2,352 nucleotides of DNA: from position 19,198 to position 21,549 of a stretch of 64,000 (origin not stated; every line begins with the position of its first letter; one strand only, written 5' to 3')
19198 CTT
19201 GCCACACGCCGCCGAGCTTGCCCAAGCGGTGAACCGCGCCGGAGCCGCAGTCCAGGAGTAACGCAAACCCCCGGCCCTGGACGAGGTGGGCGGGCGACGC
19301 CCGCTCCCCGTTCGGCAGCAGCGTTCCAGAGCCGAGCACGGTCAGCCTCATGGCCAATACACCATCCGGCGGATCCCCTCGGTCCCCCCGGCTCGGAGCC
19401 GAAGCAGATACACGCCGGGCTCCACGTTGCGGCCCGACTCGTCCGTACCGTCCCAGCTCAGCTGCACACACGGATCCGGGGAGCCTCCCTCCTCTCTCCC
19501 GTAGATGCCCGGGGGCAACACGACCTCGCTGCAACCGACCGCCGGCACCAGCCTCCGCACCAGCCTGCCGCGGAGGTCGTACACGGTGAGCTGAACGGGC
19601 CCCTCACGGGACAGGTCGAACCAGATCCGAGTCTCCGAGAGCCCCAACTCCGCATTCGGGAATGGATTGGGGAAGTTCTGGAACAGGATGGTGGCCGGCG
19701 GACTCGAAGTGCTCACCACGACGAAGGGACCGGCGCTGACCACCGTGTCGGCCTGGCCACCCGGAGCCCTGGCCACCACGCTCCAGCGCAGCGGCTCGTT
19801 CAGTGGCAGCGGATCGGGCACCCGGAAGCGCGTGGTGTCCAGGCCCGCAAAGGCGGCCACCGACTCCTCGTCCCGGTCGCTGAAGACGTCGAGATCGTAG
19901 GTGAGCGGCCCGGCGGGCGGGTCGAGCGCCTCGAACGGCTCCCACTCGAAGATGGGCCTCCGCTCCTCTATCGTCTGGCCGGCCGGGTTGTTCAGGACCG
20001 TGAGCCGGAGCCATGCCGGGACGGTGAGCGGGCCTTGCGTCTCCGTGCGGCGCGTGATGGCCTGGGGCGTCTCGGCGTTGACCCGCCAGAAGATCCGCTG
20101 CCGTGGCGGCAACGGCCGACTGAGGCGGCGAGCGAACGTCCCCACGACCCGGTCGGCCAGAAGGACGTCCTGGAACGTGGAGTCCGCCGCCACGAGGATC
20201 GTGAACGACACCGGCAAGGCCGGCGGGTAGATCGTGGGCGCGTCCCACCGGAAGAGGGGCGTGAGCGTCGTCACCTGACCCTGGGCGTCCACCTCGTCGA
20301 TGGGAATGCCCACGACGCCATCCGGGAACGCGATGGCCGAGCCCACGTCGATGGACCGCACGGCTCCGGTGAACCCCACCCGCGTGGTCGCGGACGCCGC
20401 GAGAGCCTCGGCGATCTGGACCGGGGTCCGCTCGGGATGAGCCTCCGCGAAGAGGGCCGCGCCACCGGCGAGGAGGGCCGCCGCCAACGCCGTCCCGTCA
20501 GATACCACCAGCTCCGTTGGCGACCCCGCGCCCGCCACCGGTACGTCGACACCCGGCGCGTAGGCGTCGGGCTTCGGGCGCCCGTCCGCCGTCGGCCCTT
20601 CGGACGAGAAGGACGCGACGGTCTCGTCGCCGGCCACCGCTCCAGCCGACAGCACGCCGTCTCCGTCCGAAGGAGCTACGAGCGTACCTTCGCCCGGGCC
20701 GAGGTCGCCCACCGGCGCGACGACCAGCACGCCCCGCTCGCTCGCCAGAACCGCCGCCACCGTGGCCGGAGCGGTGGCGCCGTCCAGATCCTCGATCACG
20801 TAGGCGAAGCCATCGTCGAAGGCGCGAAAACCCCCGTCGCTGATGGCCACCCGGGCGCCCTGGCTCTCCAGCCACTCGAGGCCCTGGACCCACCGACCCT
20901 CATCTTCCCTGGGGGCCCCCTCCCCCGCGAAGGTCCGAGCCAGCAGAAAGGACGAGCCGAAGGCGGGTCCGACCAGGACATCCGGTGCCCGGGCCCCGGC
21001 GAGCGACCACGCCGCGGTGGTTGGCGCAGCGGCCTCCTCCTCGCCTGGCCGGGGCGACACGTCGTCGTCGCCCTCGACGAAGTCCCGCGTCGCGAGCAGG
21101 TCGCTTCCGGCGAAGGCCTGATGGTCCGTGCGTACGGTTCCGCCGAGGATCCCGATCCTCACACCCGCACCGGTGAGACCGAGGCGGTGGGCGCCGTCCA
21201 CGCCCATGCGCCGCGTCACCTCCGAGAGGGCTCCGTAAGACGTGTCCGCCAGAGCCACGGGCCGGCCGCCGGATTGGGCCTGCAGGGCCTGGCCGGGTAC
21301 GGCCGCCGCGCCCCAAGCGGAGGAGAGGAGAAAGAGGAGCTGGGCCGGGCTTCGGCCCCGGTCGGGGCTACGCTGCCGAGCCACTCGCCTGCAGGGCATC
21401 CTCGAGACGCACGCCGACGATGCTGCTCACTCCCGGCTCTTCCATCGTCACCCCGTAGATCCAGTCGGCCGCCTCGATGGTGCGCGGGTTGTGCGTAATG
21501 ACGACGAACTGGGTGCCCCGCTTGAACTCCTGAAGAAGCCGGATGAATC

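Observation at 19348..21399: Catalytically dead subtilisin-like T9SS cargo protein, coupled to smc and an MBL-fold hydrolase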

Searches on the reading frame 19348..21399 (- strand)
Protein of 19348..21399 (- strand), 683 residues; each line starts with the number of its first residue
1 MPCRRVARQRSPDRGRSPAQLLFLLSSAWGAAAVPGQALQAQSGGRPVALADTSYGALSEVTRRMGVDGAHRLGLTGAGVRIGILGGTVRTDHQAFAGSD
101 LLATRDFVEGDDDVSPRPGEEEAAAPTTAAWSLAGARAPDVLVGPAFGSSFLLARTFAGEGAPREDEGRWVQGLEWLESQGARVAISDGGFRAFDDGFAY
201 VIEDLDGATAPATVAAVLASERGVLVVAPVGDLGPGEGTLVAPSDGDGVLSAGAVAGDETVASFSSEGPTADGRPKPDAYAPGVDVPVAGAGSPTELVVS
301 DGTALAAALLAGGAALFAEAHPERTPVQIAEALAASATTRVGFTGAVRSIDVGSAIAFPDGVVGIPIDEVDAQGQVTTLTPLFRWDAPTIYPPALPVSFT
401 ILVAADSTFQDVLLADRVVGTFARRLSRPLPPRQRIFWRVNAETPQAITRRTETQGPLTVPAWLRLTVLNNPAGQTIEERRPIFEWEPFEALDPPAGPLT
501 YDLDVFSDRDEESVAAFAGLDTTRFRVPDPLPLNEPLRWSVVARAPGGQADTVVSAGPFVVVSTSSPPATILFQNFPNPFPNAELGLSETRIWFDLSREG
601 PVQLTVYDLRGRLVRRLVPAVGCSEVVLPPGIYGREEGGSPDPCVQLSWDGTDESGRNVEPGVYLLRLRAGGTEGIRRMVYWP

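Call 3: search_protein_families(library=pfam, proteins=[window:19348-21399:-], max_evalue=1)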
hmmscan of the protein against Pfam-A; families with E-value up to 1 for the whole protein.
window:19348-21399:- (683 aa): 2 families
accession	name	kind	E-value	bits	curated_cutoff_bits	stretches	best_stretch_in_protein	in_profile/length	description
PF00082.27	Peptidase_S8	-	3.8e-15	56.4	21.8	1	134-342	66-277/288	Subtilase family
PF13860.13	FlgD_ig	-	0.00085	19.7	27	1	645-670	50-75/79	FlgD Ig-like domain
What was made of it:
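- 19348..21399 (-): Gene for the 683-aa pseudo-subtilase: signal peptide, dead S8 domain, two beta-sandwich domains and a CTD. Pfam S8 hit in call 3.
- On Peptidase S8 (subtilase) family: homology and fold: PF00082 scores 56.4 bits against a cutoff of 21.8 (call 3).
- Checked: Pfam Peptidase_S8 scores 56.4 bits against a cutoff of 21.8, but only over aa 134-342 (call 3).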

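Call 4: search_protein_families(library=ncbifam, proteins=[window:19348-21399:-], max_evalue=1)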
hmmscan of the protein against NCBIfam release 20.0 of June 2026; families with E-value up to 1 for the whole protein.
window:19348-21399:- (683 aa): 8 families
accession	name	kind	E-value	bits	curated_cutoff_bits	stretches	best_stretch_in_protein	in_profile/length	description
TIGR03921.1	T7SS_mycosin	equivalog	9.8e-11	41.4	278.75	1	69-339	5-265/353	type VII secretion-associated serine protease mycosin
TIGR03895.1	protease_PatA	subfamily_domain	0.00041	19.2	421.05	1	215-319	81-178/606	PatA/PatG family cyanobactin maturation protease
NF053608.1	Lsa66_OmpA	equivalog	0.002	16.6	700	1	645-670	203-228/581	fibronectin-binding adhesin Lsa66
NF033707.1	T9SS_sortase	equivalog_domain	0.002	15.9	420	1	562-669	988-1076/1095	type IX secretion system sortase PorU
NF040809.1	germ_prot_CspBA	exception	0.0026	15.4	1250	1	249-318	977-1045/1099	bifunctional germination protease/germinant receptor pseudoprotease CspBA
TIGR04183.1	Por_Secre_tail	domain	0.0037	17.2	23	1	576-633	2-54/72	T9SS type A sorting domain-containing protein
NF005176.1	PRK06655.1-1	equivalog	0.044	13.7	230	1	644-671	123-150/197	flagellar hook assembly protein FlgD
NF040553.1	SGO_0316_fam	subfamily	0.1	10.2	1400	1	261-333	653-723/1486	SGO_0316/SGO_0317 family LPXTG-anchored serine peptidase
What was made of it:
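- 19351..19704 (-): C-terminal beta-sandwich domain, aa 566-683, homologous to type-A T9SS sorting domains. It has the motifs QNFPNPF, YDLRGR and GVYLLRL, plus an insertion bounded by two conserved Cys residues. TIGR04183 scores 17.2 bits, below cutoff (call 4).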

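Call 6: search_solved_structures(query=window:19348-21399:-, max_evalue=0.01, show_alignments=4)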
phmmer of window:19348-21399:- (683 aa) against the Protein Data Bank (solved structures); distinct sequences matched with E-value up to 0.01: 104 (the best 60 are shown).
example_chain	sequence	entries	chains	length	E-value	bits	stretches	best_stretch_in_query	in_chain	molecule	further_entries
3afg_A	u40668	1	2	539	5e-16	61.3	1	60-337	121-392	Subtilisin-like serine protease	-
9ues_B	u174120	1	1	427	5.4e-16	61.1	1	67-337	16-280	Subtilisin-like serine protease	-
8jmw_A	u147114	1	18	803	3.3e-10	42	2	258-347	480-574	S8 family serine peptidase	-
1c9j_A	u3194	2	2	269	2e-08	36.1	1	64-345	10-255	SERINE PROTEASE | Subtilisin Savinase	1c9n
1ndu_A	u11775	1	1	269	4.1e-08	35.1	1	64-345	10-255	Subtilisin Savinase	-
5arb_A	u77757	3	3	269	4.6e-08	35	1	64-345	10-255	SUBTILISIN SAVINASE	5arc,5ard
1gci_A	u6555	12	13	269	6.3e-08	34.5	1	64-345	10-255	SUBTILISIN | Subtilisin Savinase | SAVINASE (TM)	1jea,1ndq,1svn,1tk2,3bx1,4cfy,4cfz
1ah2_A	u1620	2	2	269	7e-08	34.3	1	64-345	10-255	SERINE PROTEASE PB92 | SUBTILISIN SAVINASE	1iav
1c9m_A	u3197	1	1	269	1.5e-07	33.2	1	64-345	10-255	SERINE PROTEASE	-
1mpt_A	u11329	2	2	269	2.5e-07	32.5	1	64-344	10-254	M-PROTEASE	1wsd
1q5p_A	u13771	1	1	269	2.5e-07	32.5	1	64-345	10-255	Serine protease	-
1st3_A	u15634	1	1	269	3.2e-07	32.2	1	64-345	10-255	SUBTILISIN BL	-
1spb_S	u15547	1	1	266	8e-07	30.8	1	207-342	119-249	SUBTILISIN BPN'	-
1sua_A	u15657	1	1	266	9.5e-07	30.6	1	209-342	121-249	SUBTILISIN BPN'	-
1dui_A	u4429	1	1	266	1.2e-06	30.2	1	206-342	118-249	PROTEIN (SUBTILISIN BPN')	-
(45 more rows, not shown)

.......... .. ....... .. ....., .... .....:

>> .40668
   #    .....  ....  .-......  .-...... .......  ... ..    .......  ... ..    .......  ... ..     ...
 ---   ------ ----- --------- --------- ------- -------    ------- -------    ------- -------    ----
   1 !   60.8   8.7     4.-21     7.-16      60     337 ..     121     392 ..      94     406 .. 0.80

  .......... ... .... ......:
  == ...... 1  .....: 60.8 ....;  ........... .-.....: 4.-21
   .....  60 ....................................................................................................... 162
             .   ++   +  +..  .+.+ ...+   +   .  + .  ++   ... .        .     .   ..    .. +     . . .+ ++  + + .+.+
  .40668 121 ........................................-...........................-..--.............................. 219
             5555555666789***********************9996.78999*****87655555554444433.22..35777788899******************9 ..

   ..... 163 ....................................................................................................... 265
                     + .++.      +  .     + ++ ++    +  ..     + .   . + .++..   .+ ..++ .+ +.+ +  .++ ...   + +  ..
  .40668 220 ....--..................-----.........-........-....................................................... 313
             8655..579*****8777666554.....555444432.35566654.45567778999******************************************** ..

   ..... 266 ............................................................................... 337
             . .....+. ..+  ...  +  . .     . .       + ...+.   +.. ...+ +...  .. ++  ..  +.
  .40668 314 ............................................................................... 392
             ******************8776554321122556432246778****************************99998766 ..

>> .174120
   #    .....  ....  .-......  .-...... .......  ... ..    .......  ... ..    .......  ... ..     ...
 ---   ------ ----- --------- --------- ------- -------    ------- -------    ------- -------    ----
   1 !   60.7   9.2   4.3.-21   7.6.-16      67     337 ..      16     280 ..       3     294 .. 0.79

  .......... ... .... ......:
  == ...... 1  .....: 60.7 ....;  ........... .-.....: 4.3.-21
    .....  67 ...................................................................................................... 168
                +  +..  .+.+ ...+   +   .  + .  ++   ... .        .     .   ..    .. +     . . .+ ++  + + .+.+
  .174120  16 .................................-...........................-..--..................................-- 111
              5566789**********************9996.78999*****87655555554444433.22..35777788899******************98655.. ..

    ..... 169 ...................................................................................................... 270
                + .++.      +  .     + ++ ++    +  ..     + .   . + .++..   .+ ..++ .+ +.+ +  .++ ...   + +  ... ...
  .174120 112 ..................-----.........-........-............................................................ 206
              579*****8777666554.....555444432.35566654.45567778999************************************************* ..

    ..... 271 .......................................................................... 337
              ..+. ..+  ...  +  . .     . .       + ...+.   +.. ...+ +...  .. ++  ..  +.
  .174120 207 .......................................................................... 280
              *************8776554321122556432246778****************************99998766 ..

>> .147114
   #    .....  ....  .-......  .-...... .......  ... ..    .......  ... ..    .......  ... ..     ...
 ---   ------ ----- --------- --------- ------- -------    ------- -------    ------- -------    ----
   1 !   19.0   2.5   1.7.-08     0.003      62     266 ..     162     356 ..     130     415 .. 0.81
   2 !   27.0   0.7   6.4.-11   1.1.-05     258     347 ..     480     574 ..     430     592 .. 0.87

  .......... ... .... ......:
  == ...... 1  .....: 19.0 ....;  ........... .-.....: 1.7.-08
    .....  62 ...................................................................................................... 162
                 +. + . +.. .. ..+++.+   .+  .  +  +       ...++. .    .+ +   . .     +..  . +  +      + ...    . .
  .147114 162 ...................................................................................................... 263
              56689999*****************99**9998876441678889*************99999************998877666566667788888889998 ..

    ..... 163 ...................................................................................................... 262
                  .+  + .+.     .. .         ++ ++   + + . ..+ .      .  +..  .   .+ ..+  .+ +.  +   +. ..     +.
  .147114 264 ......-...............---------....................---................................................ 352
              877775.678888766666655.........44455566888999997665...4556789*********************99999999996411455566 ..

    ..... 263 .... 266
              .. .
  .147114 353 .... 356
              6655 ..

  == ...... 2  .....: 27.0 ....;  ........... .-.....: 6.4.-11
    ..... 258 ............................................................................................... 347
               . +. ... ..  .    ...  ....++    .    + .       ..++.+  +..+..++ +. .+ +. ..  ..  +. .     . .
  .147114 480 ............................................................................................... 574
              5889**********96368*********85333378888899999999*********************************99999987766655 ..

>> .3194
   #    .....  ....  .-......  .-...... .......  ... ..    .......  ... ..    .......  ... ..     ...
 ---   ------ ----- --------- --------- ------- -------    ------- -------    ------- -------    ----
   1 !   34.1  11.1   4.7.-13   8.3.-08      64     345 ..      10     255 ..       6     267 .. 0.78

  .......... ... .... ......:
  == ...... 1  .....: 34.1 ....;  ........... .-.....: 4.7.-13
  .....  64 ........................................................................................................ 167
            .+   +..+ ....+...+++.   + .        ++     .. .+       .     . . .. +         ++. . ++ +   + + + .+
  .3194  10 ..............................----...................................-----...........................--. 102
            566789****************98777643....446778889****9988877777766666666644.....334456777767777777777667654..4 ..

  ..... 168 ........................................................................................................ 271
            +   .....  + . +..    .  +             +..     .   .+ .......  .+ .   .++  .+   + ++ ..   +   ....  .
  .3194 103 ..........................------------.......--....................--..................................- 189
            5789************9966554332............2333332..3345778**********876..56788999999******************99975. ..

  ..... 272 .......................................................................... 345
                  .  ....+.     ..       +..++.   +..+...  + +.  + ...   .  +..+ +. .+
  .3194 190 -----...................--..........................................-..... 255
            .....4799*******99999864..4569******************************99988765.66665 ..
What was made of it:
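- Closest known: Tk-SP subtilisin-like protease of Thermococcus kodakarensis. Same: It is the best sequence match among solved structures, with E 5e-16 over aa 60-337 (call 6).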

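Call 7: find_homologous_proteins(query=window:19348-21399:-, max_evalue=0.001)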
Query window:19348-21399:- (683 aa): 85 proteins with E <= 0.001 among 8000 candidates.
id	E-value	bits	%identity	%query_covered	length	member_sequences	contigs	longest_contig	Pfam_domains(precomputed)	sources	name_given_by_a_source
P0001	0.0e+0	1356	99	91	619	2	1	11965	PF00082.28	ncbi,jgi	jgi:hypothetical protein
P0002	0.0e+0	1244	91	91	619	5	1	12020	PF00082.28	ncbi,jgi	jgi:hypothetical protein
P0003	1.0e-280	951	68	94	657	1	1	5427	PF00082.28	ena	-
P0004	2.4e-268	910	66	93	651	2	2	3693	PF00082.28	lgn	-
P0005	3.3e-265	900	66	93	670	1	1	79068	PF00082.28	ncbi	-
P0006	1.2e-214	733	57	94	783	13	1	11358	PF00082.28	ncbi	-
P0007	7.5e-212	723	55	94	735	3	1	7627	PF00082.28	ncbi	-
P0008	4.1e-207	708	56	92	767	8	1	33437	PF00082.28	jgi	jgi:hypothetical protein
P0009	6.5e-204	697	54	93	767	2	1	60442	PF00082.28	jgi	jgi:hypothetical protein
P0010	1.5e-202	693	54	93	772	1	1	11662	PF00082.28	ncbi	ncbi:S8 family serine peptidase [Gemmatimonadota bacterium]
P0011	1.2e-199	683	52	97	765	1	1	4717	PF13860.13,PF00082.28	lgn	-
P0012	6.5e-199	681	56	93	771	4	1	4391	PF00082.28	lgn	-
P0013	2.8e-198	679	52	93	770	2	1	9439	PF00082.28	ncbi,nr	ncbi:MAG: S8 family serine peptidase [Gemmatimonadetes bacterium]|nr:S8 family serine peptidase [Gem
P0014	2.5e-197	675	53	93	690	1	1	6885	PF00082.28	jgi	-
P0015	1.9e-196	673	53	93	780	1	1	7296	PF00082.28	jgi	jgi:hypothetical protein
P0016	3.4e-196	672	53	93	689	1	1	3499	PF00082.28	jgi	-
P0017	5.3e-196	671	53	93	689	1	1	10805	PF00082.28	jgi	-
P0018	6.8e-196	671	52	93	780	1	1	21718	PF00082.28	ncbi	-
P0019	7.1e-195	667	51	95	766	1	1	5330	PF00082.28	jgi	jgi:serine protease AprX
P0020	7.3e-195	667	52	93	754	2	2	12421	PF00082.28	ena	-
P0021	9.7e-195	667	54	93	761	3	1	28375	PF00082.28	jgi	jgi:hypothetical protein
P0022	9.7e-195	667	52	93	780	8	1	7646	PF00082.28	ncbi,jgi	jgi:hypothetical protein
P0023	3.8e-194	665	51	93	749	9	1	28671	PF00082.28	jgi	jgi:hypothetical protein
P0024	6.1e-194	664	53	93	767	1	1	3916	PF00082.28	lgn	-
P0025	1.5e-193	663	51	100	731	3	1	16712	PF00082.28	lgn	-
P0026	4.6e-193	661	51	93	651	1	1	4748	PF00082.28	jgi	jgi:hypothetical protein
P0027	4.9e-193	661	52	93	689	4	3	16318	PF00082.28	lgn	-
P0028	6.0e-193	661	54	91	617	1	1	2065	PF00082.28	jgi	jgi:hypothetical protein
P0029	3.7e-192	658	52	95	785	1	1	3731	PF00082.28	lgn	-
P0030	1.8e-191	656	51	93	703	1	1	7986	PF00082.28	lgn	-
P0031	4.2e-191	655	51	93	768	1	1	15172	PF00082.28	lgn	-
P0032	4.3e-190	652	53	93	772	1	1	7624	PF00082.28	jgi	jgi:hypothetical protein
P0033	6.5e-190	651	49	96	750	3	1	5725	PF00082.28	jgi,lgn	jgi:hypothetical protein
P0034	1.6e-189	650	53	94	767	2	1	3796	PF00082.28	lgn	-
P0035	2.2e-188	646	52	93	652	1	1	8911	PF00082.28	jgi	jgi:hypothetical protein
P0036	5.2e-188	645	53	91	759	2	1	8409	PF00082.28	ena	-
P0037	5.6e-188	645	50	93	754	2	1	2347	PF00082.28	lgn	-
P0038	7.7e-188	644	51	92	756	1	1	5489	PF00082.28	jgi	jgi:hypothetical protein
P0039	1.1e-187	644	50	93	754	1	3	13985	PF00082.28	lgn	-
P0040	3.5e-187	642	49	95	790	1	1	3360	PF00082.28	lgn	-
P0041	1.5e-186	640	50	93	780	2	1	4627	PF00082.28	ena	-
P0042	1.2e-183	630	51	95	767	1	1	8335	PF00082.28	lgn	-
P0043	1.5e-183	630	51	94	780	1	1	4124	PF00082.28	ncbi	ncbi:MAG: S8 family serine peptidase [Longimicrobiales bacterium]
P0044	1.9e-180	620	49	95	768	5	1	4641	PF00082.28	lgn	-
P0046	2.4e-143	497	43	93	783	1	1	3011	PF00082.28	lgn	-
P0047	6.5e-108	380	50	61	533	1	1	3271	PF00082.28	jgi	-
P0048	1.1e-106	376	38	93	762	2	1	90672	PF00082.28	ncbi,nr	ncbi:MAG TPA: S8 family serine peptidase [Gemmatimonadales bacterium]|nr:S8 family serine peptidase 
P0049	1.7e-39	154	38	42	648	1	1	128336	PF00082.28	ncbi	-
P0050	4.1e-26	110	39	40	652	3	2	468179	PF13860.13,PF00082.28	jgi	-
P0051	1.7e-18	84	33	44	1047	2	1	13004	PF00082.28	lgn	-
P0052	1.8e-17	81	35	41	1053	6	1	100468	PF00082.28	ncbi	ncbi:S8 family serine peptidase [Actinosynnema sp. NPDC049800]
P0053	8.3e-17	79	35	41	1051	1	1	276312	PF00082.28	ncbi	-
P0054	4.6e-16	76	34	41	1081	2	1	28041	PF00082.28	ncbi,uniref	ncbi:S8 family serine peptidase [Saccharothrix sp. Mg75]|uniref:S8 family serine peptidase n=1 Tax=S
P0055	6.0e-15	73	32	47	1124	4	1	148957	PF00082.28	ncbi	-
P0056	7.2e-15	72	33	46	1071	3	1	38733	PF00082.28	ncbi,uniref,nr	ncbi:S8 family serine peptidase [Saccharothrix longispora]|uniref:S8 family serine peptidase n=1 Tax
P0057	5.2e-14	70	34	41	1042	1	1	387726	PF00082.28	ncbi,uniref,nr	ncbi:S8 family serine peptidase [Saccharothrix sp. S26]|uniref:S8 family peptidase n=1 Tax=Saccharot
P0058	2.0e-13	68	33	41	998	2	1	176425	PF00082.28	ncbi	ncbi:S8 family serine peptidase [Actinosynnema sp. NPDC004786]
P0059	7.3e-13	66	32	41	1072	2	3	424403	PF00082.28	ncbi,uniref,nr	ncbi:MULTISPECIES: S8 family serine peptidase [Actinosynnema]|uniref:S8 family serine peptidase n=1 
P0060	3.0e-12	64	33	47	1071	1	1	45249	PF00082.28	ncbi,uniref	ncbi:S8 family serine peptidase [Actinosynnema sp. NPDC020468]|uniref:S8 family serine peptidase n=1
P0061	3.5e-12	64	32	41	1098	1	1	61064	PF00082.28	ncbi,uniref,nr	ncbi:hypothetical protein BLA60_38985 [Actinophytocola xinjiangensis]|uniref:Peptidase S8/S53 domain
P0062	2.0e-11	61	32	43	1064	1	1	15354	PF00082.28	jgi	jgi:subtilisin family serine protease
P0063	6.0e-11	59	32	46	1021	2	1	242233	PF00082.28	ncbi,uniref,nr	ncbi:hypothetical protein BU204_03295 [Actinophytocola xanthii]|uniref:Peptidase S8/S53 domain-conta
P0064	1.3e-10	58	32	42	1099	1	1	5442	PF00082.28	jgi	jgi:subtilisin family serine protease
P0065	1.5e-10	58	31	39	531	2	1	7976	PF11617.14,PF00082.28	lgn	-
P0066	7.1e-10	56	32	43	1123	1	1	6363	PF00082.28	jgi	jgi:subtilisin family serine protease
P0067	3.5e-9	54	31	41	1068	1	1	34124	PF00082.28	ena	-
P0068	4.5e-9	53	34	25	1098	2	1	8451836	PF00082.28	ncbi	ncbi:S8 family serine peptidase [Streptomyces avidinii]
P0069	4.6e-9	53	33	40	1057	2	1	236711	PF00082.28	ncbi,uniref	ncbi:S8 family peptidase [Streptomyces sp. NPDC020141]|uniref:S8 family peptidase n=1 Tax=Streptomyc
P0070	1.4e-8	52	31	43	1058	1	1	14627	PF00082.28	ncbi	ncbi:S8 family serine peptidase [Actinomycetes bacterium KLBMP 9797]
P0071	2.3e-8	51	31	42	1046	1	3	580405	PF00082.28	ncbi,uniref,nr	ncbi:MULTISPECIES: S8 family serine peptidase [Actinosynnema]|uniref:S8 family serine peptidase n=1 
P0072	7.7e-8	49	29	39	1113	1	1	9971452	PF00082.28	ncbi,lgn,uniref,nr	ncbi:S8 family serine peptidase [Streptomyces sp. NBC_00328]|uniref:S8 family serine peptidase n=1 T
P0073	1.0e-7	49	30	49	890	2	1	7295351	PF00082.28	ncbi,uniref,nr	ncbi:S8 family peptidase [Streptomyces subrutilus]|uniref:Peptidase S8/S53 domain-containing protein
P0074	1.0e-7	49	30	44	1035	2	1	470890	PF00082.28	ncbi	ncbi:S8 family serine peptidase [Actinosynnema pretiosum subsp. pretiosum]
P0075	2.0e-7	48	30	44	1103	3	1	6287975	PF00082.28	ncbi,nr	ncbi:S8 family peptidase [Streptomyces marincola]|nr:S8 family serine peptidase [Streptomyces marinc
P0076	4.0e-7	47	33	36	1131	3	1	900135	PF06280.19,PF00082.28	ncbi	-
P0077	1.5e-6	45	32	42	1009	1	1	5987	PF00082.28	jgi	jgi:hypothetical protein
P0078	1.3e-5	42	32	42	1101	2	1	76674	PF00082.28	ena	-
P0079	1.3e-5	42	30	39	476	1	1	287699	PF00082.28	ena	-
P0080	8.9e-5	39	42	17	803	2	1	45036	PF00082.28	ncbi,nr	ncbi:MAG: S8 family serine peptidase [Thermoleophilia bacterium]|nr:S8 family serine peptidase [Ther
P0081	1.2e-4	39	29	41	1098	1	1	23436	PF00082.28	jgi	jgi:subtilisin family serine protease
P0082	3.0e-4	37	40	16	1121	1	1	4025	PF02225.28,PF00082.28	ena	-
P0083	3.5e-4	37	38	16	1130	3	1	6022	PF02225.28,PF00082.28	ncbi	-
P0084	7.2e-4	36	44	12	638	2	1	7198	PF02412.24,PF18884.6,PF00082.28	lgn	-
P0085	7.7e-4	36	48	13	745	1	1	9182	PF17963.8,PF17892.8,PF17803.8,PF05345.19,PF00082.28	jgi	jgi:VCBS repeat-containing protein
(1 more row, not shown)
